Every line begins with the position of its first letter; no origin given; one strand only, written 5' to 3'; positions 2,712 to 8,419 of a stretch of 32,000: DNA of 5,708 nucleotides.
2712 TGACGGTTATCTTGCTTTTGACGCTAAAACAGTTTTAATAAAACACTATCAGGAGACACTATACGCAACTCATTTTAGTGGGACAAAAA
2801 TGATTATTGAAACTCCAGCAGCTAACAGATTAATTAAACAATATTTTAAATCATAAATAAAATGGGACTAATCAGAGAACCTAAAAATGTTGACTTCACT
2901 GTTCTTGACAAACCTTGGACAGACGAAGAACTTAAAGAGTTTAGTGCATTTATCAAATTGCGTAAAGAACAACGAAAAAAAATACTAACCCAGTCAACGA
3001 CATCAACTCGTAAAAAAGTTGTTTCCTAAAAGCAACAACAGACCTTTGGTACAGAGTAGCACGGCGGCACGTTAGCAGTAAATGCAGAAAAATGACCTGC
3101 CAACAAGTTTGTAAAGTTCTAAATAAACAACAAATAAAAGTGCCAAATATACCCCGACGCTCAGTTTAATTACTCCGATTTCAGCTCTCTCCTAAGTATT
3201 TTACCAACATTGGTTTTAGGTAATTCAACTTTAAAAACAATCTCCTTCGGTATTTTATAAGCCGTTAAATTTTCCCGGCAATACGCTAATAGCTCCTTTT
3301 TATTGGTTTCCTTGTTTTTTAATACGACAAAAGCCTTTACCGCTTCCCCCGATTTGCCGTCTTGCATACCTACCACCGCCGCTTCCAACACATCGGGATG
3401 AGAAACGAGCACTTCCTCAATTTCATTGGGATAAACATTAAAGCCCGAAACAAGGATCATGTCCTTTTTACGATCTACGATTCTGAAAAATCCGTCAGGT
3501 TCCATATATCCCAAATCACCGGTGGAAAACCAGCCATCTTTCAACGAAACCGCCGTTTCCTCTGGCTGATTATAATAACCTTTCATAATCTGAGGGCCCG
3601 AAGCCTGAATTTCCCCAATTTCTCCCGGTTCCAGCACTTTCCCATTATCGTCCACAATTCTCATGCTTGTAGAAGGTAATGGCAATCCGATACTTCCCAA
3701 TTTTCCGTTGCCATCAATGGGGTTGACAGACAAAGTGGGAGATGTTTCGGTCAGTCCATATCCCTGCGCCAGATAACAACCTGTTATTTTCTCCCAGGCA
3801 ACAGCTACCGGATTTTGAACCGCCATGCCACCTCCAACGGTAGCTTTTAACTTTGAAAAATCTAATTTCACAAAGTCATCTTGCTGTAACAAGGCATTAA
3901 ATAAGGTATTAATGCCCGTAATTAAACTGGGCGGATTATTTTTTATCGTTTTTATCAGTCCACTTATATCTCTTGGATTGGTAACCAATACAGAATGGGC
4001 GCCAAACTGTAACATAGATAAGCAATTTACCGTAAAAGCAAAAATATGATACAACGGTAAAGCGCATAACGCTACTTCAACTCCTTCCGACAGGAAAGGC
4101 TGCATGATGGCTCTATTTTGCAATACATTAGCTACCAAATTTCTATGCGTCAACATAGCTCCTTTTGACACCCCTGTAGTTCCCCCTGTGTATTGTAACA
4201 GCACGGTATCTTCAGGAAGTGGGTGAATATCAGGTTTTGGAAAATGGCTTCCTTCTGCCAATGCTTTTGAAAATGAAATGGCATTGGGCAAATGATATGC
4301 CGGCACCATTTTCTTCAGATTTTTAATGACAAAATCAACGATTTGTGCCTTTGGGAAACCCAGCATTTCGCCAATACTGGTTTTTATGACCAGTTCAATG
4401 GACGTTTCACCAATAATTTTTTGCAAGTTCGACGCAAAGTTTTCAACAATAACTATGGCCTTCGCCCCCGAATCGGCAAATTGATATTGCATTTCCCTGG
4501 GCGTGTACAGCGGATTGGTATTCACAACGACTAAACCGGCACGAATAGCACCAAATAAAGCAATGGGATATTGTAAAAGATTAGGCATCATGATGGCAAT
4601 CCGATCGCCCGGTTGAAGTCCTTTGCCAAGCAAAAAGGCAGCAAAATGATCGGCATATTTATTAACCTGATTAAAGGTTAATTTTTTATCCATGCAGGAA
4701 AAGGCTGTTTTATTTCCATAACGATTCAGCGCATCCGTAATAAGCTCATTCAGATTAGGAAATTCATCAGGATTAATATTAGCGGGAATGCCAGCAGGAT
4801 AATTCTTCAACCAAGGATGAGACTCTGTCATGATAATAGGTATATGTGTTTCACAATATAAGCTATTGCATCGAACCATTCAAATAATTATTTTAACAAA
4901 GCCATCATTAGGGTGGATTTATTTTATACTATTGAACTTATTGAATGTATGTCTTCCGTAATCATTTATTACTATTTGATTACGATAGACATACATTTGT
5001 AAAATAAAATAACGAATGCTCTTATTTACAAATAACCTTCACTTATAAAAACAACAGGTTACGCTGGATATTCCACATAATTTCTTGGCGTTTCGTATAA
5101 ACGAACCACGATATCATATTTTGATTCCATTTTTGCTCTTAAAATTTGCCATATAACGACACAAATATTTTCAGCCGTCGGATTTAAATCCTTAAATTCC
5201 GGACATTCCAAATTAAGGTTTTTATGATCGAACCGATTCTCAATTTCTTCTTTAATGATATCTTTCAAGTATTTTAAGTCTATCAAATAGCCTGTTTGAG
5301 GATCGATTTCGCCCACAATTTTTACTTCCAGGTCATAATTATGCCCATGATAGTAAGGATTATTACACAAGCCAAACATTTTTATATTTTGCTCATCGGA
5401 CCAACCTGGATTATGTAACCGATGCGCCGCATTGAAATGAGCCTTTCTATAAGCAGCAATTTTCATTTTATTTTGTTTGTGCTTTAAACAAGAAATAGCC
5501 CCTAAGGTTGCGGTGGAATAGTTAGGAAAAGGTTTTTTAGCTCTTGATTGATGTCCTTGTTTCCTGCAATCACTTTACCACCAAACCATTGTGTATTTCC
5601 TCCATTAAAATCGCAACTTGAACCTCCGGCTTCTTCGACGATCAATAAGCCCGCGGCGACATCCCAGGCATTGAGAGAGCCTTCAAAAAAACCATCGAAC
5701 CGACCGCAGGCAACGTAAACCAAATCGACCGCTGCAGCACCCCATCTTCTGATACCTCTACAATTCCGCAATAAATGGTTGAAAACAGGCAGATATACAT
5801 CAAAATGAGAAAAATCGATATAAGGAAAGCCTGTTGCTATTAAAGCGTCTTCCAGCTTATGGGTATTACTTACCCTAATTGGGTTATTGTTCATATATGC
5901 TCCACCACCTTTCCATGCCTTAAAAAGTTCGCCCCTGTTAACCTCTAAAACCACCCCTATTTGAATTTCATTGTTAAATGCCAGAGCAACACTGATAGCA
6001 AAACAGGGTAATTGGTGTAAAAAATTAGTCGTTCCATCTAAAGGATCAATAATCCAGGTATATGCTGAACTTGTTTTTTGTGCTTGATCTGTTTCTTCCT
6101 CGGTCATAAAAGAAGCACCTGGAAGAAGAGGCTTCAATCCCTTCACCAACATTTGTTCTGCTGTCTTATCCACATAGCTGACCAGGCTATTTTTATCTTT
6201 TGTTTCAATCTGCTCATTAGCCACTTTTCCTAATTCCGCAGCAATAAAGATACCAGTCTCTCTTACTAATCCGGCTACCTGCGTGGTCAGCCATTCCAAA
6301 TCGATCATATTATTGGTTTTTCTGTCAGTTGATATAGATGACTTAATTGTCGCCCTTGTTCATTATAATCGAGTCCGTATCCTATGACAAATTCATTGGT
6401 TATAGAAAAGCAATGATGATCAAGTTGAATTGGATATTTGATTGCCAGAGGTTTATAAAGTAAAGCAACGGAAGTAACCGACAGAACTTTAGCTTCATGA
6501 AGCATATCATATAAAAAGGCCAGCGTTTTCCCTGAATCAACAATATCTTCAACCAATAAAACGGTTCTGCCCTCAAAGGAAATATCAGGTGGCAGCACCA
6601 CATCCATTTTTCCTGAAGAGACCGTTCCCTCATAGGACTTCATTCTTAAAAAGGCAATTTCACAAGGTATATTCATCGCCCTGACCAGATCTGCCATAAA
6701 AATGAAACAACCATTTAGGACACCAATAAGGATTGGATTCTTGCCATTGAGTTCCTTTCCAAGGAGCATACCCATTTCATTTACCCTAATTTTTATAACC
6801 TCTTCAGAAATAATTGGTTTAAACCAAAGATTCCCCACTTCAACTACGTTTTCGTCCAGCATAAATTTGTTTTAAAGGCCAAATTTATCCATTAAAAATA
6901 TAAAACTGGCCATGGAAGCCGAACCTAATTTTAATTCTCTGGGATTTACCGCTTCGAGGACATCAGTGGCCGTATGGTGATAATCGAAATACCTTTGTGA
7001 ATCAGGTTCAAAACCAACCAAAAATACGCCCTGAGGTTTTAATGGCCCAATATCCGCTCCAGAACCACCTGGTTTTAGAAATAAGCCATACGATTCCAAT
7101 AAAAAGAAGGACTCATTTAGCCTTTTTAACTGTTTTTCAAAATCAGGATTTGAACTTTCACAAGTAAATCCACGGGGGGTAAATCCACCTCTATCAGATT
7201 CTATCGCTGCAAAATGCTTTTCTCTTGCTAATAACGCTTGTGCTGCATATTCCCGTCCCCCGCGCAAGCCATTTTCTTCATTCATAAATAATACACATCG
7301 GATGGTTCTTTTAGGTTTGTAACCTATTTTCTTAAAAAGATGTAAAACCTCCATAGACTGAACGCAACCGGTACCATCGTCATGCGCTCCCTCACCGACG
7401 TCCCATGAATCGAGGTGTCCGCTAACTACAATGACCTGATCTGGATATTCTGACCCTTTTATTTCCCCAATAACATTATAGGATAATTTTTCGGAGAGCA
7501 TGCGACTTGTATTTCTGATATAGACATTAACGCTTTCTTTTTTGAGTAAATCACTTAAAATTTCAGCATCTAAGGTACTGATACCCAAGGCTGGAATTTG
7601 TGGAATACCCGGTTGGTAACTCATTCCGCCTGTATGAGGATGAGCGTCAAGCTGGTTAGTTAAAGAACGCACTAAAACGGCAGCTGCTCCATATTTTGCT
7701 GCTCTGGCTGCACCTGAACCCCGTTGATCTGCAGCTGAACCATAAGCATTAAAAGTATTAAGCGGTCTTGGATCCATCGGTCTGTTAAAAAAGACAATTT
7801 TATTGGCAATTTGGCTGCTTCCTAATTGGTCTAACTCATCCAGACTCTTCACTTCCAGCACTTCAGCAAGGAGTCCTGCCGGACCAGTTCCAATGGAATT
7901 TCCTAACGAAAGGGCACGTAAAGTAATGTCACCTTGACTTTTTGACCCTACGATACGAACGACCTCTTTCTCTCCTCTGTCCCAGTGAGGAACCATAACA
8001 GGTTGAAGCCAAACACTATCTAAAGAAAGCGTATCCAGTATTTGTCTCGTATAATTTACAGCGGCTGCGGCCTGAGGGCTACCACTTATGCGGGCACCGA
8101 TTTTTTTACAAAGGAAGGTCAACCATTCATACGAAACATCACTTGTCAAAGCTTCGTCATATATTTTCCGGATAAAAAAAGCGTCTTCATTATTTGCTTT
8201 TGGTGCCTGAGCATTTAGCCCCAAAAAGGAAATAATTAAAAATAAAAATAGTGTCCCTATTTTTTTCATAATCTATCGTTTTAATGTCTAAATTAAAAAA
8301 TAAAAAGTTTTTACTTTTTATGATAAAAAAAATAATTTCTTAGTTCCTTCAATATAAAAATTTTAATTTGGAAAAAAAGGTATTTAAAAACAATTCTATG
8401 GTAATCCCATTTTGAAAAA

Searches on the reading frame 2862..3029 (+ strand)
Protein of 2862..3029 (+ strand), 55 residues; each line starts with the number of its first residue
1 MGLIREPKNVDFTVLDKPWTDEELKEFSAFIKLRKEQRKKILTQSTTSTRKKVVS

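Call 8: search_protein_families(library=pfam, proteins=[window:2862-3029:+], max_evalue=0.01)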
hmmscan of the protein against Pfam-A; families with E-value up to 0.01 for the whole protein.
window:2862-3029:+ (55 aa): 0 families

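Call 12: search_protein_families(library=padloc, proteins=[window:2862-3029:+], max_evalue=1)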
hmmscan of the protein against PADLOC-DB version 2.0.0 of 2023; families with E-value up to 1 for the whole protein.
window:2862-3029:+ (55 aa): 1 family
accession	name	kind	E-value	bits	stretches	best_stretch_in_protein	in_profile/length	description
PDLC00222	KwaB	-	0.0049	14.3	1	20-53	181-214/292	DUF4868 domain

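Call 74: search_protein_families(library=pfam, proteins=[window:2862-3029:+], max_evalue=5)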
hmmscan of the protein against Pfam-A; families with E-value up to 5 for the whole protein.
window:2862-3029:+ (55 aa): 0 families

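Call 83: find_encoding_contigs(protein=window:2862-3029:+, flank=4000, max_places=10)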
Protein window:2862-3029:+ (55 aa): 23 contigs read that carry it; 10 places shown.
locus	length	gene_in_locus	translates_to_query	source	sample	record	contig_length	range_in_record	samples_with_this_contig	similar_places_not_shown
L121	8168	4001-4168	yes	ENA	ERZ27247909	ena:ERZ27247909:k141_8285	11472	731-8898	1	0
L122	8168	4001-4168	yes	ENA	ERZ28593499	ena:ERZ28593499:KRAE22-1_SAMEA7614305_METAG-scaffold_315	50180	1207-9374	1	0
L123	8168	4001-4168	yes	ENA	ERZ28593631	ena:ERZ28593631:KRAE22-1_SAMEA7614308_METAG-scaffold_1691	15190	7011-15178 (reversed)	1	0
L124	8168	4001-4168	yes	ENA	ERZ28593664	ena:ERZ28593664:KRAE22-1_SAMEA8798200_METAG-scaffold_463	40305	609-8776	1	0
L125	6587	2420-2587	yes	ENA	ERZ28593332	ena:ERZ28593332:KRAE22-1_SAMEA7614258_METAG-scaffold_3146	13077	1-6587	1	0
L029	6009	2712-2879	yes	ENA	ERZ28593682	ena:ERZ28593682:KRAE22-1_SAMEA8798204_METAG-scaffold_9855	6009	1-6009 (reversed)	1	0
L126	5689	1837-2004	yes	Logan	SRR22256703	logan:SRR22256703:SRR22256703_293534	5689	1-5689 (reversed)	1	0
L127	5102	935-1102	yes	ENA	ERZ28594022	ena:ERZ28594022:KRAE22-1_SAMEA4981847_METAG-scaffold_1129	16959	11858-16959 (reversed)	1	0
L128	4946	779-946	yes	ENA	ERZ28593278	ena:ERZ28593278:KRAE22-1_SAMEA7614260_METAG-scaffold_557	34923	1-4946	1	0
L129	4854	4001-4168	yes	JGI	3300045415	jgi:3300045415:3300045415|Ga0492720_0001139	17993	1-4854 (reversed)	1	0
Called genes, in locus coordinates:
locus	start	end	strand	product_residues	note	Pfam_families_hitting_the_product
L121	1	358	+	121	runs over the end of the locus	PF08327:AHSA1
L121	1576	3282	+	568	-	PF03235:GmrSD_N, PF07510:GmrSD_C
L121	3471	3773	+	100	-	-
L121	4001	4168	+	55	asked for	-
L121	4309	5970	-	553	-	PF00501:AMP-binding, PF13193:AMP-binding_C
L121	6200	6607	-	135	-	PF01242:PTPS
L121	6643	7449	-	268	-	PF00459:Inositol_P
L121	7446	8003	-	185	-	PF00156:Pribosyltran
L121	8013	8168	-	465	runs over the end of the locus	PF04389:Peptidase_M28, PF01546:Peptidase_M20 (faint)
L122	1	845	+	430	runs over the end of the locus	PF13657:Couple_hipA, PF07804:HipA_C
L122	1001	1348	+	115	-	PF12840:HTH_20, PF01022:HTH_5, PF24033:DUF7342 (faint)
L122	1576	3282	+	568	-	PF03235:GmrSD_N, PF07510:GmrSD_C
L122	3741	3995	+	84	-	-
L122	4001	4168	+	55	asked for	-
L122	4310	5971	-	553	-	PF00501:AMP-binding, PF13193:AMP-binding_C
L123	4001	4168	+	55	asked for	-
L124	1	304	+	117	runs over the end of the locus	PF12844:HTH_19 (weak), PF13560:HTH_31 (weak), PF01381:HTH_3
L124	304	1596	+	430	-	PF13657:Couple_hipA, PF07804:HipA_C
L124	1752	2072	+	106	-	PF01022:HTH_5, PF12840:HTH_20, PF24033:DUF7342 (faint)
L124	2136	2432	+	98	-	PF08327:AHSA1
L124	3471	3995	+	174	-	-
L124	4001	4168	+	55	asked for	-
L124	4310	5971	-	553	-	PF00501:AMP-binding, PF13193:AMP-binding_C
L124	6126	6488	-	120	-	PF00376:MerR, PF13411:MerR_1, PF09278:MerR-DNA-bind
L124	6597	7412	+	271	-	PF00106:adh_short, PF01370:Epimerase (weak), PF08659:KR, PF13460:NAD_binding_10, PF13561:adh_short_C2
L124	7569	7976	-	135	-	PF01242:PTPS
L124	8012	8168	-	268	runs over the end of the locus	PF00459:Inositol_P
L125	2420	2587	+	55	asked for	-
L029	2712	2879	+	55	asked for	-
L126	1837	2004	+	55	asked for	-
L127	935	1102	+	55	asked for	-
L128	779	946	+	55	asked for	-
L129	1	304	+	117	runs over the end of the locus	PF12844:HTH_19 (weak), PF13560:HTH_31 (weak), PF01381:HTH_3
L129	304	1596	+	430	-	PF13657:Couple_hipA, PF07804:HipA_C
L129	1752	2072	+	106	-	PF01022:HTH_5, PF12840:HTH_20, PF24033:DUF7342 (faint)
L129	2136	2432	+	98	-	PF08327:AHSA1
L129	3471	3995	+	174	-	-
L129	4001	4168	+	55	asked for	-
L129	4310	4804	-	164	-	PF00501:AMP-binding (weak), PF13193:AMP-binding_C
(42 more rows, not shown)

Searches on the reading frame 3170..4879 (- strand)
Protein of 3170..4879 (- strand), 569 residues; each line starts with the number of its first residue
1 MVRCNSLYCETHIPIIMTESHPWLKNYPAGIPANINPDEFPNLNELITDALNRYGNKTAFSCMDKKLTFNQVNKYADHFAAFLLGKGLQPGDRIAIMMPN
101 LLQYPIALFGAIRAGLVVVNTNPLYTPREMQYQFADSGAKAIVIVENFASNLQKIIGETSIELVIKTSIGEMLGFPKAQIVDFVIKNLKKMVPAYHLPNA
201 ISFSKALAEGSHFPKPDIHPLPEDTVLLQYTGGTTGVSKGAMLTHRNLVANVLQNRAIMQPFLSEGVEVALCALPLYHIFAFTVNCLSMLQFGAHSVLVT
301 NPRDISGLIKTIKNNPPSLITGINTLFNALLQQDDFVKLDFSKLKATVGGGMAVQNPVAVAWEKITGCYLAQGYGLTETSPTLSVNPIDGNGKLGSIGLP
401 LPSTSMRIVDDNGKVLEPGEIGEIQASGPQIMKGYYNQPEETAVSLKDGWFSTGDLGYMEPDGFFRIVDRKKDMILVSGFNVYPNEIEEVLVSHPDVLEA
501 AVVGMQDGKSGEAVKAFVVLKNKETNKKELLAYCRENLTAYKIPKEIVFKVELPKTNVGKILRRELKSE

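Call 8: search_protein_families(library=pfam, proteins=[window:3170-4879:-], max_evalue=0.01)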
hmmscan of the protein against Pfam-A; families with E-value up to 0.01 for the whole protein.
window:3170-4879:- (569 aa): 3 families
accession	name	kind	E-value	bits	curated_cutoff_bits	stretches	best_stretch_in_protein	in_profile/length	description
PF00501.34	AMP-binding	-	1.9e-90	303.9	29.9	1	50-436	4-384/384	AMP-binding enzyme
PF13193.12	AMP-binding_C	-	2.9e-22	79.8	24.5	1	486-560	1-76/76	AMP-binding enzyme C-terminal domain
PF14535.12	AMP-binding_C_2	-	0.0052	17.4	25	0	479-568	1-89/96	AMP-binding enzyme C-terminal domain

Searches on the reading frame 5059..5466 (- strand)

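Call 8: search_protein_families(library=pfam, proteins=[window:5059-5466:-], max_evalue=0.01)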
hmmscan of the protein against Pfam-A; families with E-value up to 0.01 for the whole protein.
window:5059-5466:- (135 aa): 1 family
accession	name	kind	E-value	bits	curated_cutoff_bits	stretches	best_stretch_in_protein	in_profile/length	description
PF01242.24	PTPS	-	6.2e-35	120.2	22.4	1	6-133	3-118/121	6-pyruvoyl tetrahydropterin synthase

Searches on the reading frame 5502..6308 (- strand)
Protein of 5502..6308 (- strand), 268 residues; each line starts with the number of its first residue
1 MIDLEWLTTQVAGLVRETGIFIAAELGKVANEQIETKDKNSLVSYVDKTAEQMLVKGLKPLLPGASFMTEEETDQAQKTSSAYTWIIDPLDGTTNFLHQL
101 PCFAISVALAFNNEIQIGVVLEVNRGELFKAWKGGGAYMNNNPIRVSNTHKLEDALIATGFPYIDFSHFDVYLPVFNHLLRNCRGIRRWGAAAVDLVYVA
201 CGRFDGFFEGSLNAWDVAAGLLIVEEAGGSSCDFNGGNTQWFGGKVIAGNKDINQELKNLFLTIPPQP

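Call 99: search_protein_families(library=pfam, proteins=[window:5502-6308:-], max_evalue=0.0001)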
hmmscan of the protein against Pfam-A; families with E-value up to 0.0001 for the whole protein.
window:5502-6308:- (268 aa): 1 family
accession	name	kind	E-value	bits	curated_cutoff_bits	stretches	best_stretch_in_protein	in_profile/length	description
PF00459.30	Inositol_P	-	2.6e-62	211.2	27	1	7-256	5-260/271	Inositol monophosphatase family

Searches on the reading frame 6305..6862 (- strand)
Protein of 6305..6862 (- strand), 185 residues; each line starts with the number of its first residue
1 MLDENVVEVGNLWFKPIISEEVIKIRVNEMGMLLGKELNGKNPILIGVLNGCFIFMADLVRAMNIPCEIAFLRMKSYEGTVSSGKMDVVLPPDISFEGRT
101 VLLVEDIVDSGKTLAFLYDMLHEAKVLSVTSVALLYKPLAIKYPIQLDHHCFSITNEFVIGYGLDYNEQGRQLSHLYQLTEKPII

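Call 99: search_protein_families(library=pfam, proteins=[window:6305-6862:-], max_evalue=0.0001)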
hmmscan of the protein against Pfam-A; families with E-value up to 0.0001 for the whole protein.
window:6305-6862:- (185 aa): 1 family
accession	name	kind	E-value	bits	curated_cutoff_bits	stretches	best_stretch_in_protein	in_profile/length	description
PF00156.33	Pribosyltran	-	2.9e-22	79.1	26.3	1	37-166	25-157/158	Phosphoribosyl transferase domain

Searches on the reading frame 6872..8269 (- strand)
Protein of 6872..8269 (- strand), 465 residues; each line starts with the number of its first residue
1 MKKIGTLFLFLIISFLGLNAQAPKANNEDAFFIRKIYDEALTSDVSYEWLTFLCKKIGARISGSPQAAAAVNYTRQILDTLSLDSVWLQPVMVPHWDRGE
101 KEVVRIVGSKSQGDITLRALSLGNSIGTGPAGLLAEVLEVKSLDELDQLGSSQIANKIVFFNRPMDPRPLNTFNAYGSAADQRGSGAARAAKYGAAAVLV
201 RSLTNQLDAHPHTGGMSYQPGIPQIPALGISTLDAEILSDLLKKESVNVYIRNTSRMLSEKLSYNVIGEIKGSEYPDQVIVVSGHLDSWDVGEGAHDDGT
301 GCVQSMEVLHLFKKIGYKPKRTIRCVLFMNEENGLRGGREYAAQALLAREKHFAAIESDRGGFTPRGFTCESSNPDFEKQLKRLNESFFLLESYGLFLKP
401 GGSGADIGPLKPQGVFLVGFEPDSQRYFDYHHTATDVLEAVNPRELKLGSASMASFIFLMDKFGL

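Call 99: search_protein_families(library=pfam, proteins=[window:6872-8269:-], max_evalue=0.0001)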
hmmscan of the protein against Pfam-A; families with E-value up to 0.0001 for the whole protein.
window:6872-8269:- (465 aa): 2 families
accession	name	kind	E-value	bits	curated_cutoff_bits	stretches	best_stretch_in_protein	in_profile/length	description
PF04389.22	Peptidase_M28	-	9.9e-26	91.1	21.3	1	265-447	1-183/193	Peptidase family M28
PF01546.33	Peptidase_M20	-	4.5e-05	23.9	24.6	1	292-352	30-89/206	Peptidase family M20/M25/M40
